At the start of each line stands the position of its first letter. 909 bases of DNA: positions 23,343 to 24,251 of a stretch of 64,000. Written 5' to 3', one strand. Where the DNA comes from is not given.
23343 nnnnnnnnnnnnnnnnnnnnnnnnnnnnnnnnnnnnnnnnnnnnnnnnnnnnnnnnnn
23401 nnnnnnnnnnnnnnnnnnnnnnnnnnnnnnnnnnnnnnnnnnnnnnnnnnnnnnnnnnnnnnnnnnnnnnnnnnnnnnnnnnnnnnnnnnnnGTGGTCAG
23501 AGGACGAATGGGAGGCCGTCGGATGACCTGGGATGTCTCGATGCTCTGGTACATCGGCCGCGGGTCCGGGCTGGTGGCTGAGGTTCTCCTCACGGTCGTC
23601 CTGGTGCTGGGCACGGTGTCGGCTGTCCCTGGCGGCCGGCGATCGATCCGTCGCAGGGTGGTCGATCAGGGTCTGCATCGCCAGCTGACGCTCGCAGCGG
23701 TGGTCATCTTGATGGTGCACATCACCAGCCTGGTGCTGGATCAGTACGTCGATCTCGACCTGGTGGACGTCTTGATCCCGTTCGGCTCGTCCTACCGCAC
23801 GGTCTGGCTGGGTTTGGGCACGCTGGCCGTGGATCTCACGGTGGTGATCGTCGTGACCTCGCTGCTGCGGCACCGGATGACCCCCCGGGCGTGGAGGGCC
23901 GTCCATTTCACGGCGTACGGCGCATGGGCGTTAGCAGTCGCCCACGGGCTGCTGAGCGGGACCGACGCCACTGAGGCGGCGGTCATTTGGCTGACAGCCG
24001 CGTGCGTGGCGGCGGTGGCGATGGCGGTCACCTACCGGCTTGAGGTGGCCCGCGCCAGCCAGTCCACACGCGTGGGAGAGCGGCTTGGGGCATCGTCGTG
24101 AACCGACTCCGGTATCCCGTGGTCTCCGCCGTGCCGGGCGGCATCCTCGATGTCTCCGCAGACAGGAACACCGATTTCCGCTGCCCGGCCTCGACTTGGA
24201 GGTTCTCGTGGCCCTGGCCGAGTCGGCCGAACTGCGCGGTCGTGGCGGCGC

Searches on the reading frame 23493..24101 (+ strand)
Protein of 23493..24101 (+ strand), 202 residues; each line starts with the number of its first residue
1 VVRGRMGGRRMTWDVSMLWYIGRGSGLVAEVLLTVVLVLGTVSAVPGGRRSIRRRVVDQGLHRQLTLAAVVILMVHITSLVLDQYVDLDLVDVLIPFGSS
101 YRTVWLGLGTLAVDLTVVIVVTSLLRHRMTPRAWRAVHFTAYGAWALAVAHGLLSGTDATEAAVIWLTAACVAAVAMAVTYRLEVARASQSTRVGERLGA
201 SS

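Call 35: search_protein_families(library=pfam, proteins=[window:23493-24101:+], max_evalue=0.01)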
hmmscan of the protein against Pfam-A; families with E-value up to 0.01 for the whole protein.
window:23493-24101:+ (202 aa): 1 family
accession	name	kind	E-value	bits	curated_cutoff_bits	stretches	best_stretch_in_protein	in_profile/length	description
PF01794.25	Ferric_reduct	-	6.4e-06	26.7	28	1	26-149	2-121/121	Ferric reductase like transmembrane component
